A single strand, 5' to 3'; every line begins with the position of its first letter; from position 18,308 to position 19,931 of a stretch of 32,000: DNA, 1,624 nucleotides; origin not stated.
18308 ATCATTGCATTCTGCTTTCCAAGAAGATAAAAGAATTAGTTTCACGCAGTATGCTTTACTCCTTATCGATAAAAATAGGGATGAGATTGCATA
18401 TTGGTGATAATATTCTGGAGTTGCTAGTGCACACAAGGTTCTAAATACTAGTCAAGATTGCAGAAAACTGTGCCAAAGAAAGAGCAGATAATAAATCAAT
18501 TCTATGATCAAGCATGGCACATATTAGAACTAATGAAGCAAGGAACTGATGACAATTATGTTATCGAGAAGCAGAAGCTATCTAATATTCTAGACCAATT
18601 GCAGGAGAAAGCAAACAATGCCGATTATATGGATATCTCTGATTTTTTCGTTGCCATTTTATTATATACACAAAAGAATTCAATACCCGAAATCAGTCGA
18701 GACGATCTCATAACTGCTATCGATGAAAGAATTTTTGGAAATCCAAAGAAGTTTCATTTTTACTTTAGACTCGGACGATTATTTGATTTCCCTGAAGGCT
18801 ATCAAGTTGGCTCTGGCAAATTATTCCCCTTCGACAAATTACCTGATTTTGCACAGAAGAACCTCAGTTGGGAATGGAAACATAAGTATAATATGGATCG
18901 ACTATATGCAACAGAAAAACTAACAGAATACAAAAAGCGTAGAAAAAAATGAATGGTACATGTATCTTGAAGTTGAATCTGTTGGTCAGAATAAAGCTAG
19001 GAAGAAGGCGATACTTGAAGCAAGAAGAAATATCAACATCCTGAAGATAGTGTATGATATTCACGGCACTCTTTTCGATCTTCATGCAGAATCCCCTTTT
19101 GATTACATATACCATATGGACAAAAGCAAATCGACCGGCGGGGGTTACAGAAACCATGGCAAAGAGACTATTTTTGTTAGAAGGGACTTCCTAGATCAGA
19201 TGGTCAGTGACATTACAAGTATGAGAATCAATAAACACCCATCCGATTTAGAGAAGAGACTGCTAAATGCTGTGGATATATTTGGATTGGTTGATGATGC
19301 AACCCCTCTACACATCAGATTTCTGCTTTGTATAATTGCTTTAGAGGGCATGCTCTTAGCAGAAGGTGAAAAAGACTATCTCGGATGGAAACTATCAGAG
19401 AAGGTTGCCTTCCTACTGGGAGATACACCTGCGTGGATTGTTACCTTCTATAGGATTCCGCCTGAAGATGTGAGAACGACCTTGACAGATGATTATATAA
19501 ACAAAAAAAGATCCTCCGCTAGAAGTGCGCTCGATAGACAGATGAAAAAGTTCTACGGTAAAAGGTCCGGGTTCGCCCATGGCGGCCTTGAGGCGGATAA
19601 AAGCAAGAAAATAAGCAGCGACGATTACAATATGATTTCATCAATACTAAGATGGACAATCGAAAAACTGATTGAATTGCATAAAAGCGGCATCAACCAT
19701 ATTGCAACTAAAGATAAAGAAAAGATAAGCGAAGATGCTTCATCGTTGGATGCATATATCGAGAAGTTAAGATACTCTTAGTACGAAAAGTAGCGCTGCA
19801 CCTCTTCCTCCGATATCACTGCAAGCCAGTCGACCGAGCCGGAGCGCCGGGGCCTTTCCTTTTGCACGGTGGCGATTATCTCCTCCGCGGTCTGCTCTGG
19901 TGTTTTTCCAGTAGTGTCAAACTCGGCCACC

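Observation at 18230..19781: AT-rich islet encoding a HEPN-like (Rx4H) protein: candidate defence or abortive-infection locus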

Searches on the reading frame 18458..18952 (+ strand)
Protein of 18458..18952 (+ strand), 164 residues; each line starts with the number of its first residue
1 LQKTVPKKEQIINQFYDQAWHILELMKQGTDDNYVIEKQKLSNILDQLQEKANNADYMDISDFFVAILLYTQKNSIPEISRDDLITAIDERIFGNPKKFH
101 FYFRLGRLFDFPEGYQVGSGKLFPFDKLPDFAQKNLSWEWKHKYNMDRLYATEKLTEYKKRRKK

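Call 3: search_protein_families(library=pfam, proteins=[window:18458-18952:+], max_evalue=1)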
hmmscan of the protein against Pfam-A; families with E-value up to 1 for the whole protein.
window:18458-18952:+ (164 aa): 1 family
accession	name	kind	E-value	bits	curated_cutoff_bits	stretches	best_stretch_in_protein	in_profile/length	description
PF08895.16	DUF1840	-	0.19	12.5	25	1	12-55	13-56/108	Domain of unknown function (DUF1840)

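Call 4: search_protein_families(library=padloc, proteins=[window:18458-18952:+], max_evalue=1)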
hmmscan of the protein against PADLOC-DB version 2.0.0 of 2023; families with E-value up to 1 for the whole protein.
window:18458-18952:+ (164 aa): 0 families

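Call 8: search_protein_families(library=ncbifam, proteins=[window:18458-18952:+], max_evalue=1)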
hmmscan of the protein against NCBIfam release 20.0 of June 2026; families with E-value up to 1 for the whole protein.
window:18458-18952:+ (164 aa): 0 families

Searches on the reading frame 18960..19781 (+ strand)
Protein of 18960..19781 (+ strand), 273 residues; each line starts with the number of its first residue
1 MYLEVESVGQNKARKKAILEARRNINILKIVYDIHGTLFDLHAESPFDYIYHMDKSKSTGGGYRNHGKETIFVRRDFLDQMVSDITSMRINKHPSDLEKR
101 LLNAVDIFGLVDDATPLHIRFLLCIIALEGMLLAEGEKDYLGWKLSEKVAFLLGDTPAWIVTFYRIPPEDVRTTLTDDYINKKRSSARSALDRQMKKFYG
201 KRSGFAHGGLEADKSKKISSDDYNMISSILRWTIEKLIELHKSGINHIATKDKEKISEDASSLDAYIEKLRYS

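Call 3: search_protein_families(library=pfam, proteins=[window:18960-19781:+], max_evalue=1)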
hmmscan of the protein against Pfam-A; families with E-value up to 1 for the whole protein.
window:18960-19781:+ (273 aa): 0 families

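Call 4: search_protein_families(library=padloc, proteins=[window:18960-19781:+], max_evalue=1)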
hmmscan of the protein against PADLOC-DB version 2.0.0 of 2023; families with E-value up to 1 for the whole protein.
window:18960-19781:+ (273 aa): 0 families

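Call 6: find_homologous_proteins(query=window:18960-19778:+, max_evalue=0.01)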
Query window:18960-19778:+ (273 aa): 16 proteins with E <= 0.01 among 829 candidates.
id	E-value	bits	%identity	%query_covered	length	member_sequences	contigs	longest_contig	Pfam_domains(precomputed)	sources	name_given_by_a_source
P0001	5.0e-177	605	100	100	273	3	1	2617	-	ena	-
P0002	4.3e-92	326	63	96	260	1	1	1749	-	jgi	jgi:hypothetical protein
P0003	1.3e-83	299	50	99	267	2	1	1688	-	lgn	-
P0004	1.6e-80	289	49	100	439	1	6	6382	-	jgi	jgi:hypothetical protein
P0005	2.0e-80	288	53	88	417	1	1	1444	-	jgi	-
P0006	1.4e-73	266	49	100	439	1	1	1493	-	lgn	-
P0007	7.9e-59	217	40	100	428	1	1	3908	-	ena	-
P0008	7.4e-57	211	41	99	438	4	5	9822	-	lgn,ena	-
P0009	8.4e-57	211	43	100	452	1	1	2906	-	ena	-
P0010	1.9e-56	210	42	100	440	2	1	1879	-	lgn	-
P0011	3.0e-56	209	41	100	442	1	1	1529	-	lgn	-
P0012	1.2e-53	200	42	100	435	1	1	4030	-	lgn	-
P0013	1.7e-41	161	35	100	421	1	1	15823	-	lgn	-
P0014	1.2e-40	158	37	91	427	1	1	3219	-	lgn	-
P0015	6.2e-36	142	31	100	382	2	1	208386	-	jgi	-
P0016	3.8e-35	140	34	100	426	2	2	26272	-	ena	-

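Call 7: search_solved_structures(query=window:18960-19778:+, max_evalue=10)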
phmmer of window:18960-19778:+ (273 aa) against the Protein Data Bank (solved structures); distinct sequences matched with E-value up to 10: 7.
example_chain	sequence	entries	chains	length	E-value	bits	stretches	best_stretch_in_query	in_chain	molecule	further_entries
4iia_A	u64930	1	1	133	1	12.1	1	194-213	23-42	Ras GTPase-activating protein-binding protein 1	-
7suo_A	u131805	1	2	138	1.1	12.1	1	194-213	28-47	Ras GTPase-activating protein-binding protein 1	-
7xhf_A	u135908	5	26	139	1.1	12.1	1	194-213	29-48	Ras GTPase-activating protein-binding protein 1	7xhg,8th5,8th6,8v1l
3q90_A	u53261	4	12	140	1.1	12.1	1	194-213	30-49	Ras GTPase-activating protein-binding protein 1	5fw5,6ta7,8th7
9ivq_A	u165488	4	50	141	1.1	12.1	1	194-213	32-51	Ras GTPase-activating protein-binding protein 1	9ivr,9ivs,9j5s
4fcj_A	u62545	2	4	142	1.1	12.1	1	194-213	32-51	Ras GTPase-activating protein-binding protein 1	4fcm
8th1_A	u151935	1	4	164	1.3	11.8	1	194-213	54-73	Ras GTPase-activating protein-binding protein 1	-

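Call 8: search_protein_families(library=ncbifam, proteins=[window:18960-19781:+], max_evalue=1)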
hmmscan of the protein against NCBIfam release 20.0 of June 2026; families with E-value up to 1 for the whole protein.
window:18960-19781:+ (273 aa): 1 family
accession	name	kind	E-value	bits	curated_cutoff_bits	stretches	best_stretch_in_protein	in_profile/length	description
TIGR01557.1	myb_SHAQKYF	subfamily_domain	0.14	12.5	29.3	1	95-120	8-33/57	myb-like DNA-binding domain, SHAQKYF class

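Call 11: find_encoding_contigs(protein=P0001, flank=10000)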
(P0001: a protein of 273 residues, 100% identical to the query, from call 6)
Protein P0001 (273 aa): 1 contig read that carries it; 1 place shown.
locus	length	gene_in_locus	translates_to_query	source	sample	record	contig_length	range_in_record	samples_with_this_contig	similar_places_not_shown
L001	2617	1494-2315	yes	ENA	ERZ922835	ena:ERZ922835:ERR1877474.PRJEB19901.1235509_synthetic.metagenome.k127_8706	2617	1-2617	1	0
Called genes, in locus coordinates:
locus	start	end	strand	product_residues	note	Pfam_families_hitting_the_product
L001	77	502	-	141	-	PF01423:LSM (weak), PF14894:Lsm_C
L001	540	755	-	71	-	-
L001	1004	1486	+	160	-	-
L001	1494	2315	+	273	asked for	-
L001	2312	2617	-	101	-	?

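Call 13: find_encoding_contigs(protein=P0002, flank=10000)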
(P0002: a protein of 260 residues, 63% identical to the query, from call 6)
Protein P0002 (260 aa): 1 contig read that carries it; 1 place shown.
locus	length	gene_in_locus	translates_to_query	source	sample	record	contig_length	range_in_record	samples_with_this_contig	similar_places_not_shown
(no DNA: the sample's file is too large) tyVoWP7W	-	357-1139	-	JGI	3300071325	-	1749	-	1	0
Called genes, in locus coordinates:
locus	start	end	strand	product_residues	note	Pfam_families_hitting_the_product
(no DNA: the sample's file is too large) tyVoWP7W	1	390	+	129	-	?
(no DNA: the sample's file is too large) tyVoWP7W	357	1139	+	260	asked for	-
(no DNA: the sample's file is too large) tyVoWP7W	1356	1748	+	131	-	?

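Call 14: find_encoding_contigs(protein=P0003, flank=10000)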
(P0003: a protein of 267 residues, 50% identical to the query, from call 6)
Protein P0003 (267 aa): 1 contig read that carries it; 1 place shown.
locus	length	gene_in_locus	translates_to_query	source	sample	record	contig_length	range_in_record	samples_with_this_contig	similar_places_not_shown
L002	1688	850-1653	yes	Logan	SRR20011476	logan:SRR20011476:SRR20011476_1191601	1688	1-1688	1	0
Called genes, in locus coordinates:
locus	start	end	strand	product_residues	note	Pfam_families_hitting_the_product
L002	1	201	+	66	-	?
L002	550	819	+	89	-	-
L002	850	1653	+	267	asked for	-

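Call 15: find_encoding_contigs(protein=P0015, flank=10000)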
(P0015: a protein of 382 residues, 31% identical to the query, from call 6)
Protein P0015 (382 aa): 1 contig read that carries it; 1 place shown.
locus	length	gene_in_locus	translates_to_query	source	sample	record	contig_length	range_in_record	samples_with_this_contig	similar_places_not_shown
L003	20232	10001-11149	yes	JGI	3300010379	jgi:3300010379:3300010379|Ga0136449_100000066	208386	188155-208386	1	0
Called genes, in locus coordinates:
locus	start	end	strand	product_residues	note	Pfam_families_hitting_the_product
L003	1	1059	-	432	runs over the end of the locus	PF00291:PALP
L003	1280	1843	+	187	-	PF01661:Macro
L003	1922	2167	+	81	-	-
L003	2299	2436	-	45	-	-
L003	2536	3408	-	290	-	-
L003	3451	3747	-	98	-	PF18741:MTES_1575 (weak)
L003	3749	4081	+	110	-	-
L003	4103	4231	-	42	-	-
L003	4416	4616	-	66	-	-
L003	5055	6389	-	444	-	PF04185:Phosphoesterase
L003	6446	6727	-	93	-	-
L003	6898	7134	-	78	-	-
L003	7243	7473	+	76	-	-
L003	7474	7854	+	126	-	-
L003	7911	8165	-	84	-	-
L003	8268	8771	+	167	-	-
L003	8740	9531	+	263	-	-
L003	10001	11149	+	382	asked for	-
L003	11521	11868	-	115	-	PF20126:TumE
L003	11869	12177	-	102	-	-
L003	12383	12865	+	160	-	-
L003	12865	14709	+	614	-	-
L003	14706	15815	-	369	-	-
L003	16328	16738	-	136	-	PF01850:PIN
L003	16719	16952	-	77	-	PF04014:MazE_antitoxin (weak)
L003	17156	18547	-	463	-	PF01650:Peptidase_C13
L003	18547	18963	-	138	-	-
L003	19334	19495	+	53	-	-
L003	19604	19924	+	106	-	PF08734:GYD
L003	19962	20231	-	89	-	?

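Call 37: search_protein_families(library=phrogs, proteins=[P0016, P0015, P0013], max_evalue=1)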
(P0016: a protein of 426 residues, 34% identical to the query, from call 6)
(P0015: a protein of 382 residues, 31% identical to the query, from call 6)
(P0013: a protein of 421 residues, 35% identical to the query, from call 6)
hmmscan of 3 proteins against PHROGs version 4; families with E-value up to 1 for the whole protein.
P0016 (426 aa): 0 families

P0015 (382 aa): 0 families

P0013 (421 aa): 1 family
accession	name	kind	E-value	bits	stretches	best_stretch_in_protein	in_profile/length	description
phrog_24744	-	unknown function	0.13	13.4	0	1-18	32-49/75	-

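Call 43: predict_structure(alignment_id=A2)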
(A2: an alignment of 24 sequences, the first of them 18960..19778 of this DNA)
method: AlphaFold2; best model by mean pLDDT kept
length: 273 residues; sequences in the alignment: 24
mean_pLDDT: 81.0   pTM: 0.81
mean pLDDT of the five models: 81.0, 80.9, 80.3, 78.7, 77.8
residues with pLDDT >= 90: 138; 70-90: 75; 50-70: 28; < 50: 32
segments of 3 or more residues with pLDDT < 50: 35-48, 56-71
pLDDT, mean of each block of 10 residues (from residue 1): 64 77 85 51 42 48 39 73 93 95 94 85 96 83 94 94 88 91 96 96 79 79 93 96 93 71 92 83
secondary structure, 60 per line:
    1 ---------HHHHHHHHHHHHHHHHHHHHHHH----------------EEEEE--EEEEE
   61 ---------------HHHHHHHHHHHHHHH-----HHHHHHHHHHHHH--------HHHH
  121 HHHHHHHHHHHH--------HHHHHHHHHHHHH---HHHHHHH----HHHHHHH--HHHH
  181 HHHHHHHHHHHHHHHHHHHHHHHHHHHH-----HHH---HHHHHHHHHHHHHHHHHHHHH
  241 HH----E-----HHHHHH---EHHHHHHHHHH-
elements in order: H10-32 E49-53 E56-60 H76-90 H96-108 H117-132 H141-153 H157-163 H168-174 H177-208 H220-242 H253-258 H263-272

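Call 46: fold_search(model_id=the predicted structure, library=pdb)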
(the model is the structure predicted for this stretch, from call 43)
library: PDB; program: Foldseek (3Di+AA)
matches with E <= 10: 227; with E <= 0.001: 0
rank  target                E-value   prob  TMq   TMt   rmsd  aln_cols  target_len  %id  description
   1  9rwq_A                1.8e-01  0.12  0.15  0.13  17.6       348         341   11  Ancestral Group III Chaperonin (ACIII) Double-Ring in Open Conformation including the Equatorial and Intermediate Doma (released 2025-12-10)
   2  9m1w_A                4.3e-01  0.11  0.18  0.13  16.0       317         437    9  Crystal structure of N-prenyltransferase DsKabA (released 2026-03-04)
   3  8hki_D                4.7e-01  0.12  0.18  0.19  16.0       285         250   12  Human TRiC open state (released 2023-12-13)
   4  6oyu_B                6.3e-01  0.15  0.18  0.13  16.3       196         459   14  Structure of an ancestral-reconstructed cytochrome P450 1B1 with alpha-naphthoflavone (released 2020-03-18)
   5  3o10_A                6.9e-01  0.23  0.19  0.30  11.3       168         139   15  Crystal structure of the HEPN domain from human sacsin (released 2011-03-30)
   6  6z4s                  9.6e-01  0.12  0.17  0.12  13.3       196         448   12  Crystal structure of the neurotensin receptor 1 (NTSR1-H4bmx) in complex with the small molecule inverse agonist SR48692 (released 2021-02-10)
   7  8d7f_D                1.0e+00  0.10  0.16  0.13  14.7       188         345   13  FlvF from Aspergillus flavus in complex with Bis-Tris (released 2022-09-07)
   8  5ivg_A                1.1e+00  0.10  0.15  0.14  13.0       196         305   11  Crystal structure of Aspergillus terreus aristolochene synthase N299A complexed with farnesyl thiolodiphosphate (released 2016-05-25)
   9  6zin                  1.1e+00  0.10  0.17  0.12  16.8       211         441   10  Crystal structure of the neurotensin receptor 1 in complex with the small molecule inverse agonist SR48692 (released 2021-02-10)
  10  9as1                  1.2e+00  0.09  0.15  0.15  14.1       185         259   11  Local refinement of 5-HT2AR bound to DMT in complex with a mini-Gq protein and scFv16 obtained by cryo-electron microsco (released 2025-04-02)
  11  7xge_C                1.3e+00  0.11  0.15  0.22  14.9       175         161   13  Crystal structure of MCL-1 in complex with computationally designed inhibitor protein (released 2022-07-20)
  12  6yvr_AAA              1.3e+00  0.07  0.14  0.09  16.9       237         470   10  Crystal structure of the neurotensin receptor 1 in complex with the peptide full agonist NTS8-13 (released 2021-02-10)
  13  8tn1_A                1.3e+00  0.25  0.22  0.34   9.8       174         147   12  De novo designed protein binds poly ADP ribose polymerase inhibitors (PARPi) - apo (released 2024-04-24)
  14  5imn_A                1.3e+00  0.07  0.14  0.13  15.9       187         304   11  Crystal structure of N299A/S303A Aspergillus terreus aristolochene synthase complexed with (1S,8S,9aR)-1,9a-dimethyl-8 (released 2016-05-25)
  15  3cke_D                1.5e+00  0.12  0.19  0.18  12.5       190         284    9  Crystal structure of aristolochene synthase in complex with 12,13-difluorofarnesyl diphosphate (released 2008-04-01)
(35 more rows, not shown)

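Call 56: find_encoding_contigs(protein=P0016, flank=8000, max_places=2)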
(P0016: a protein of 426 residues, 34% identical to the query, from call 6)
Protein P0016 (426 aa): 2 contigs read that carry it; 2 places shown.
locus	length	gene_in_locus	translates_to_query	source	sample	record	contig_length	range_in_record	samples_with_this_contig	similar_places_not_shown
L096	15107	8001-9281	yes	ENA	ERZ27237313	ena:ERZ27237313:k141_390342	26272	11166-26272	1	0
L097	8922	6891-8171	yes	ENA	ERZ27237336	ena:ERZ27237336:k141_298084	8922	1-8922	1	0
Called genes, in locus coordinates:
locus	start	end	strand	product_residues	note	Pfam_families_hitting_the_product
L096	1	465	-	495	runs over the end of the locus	PF09369:MZB (weak)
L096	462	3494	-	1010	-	PF00270:DEAD, PF00271:Helicase_C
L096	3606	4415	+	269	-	PF13091:PLDc_2 (weak)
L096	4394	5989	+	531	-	-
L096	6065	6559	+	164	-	-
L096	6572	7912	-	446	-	PF00145:DNA_methylase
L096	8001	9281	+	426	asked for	-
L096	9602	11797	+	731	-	PF07728:AAA_5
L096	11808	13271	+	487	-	-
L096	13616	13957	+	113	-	-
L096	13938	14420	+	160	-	-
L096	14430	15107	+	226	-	?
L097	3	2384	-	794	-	?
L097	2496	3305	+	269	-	PF13091:PLDc_2 (weak)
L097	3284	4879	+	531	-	-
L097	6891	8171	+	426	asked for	-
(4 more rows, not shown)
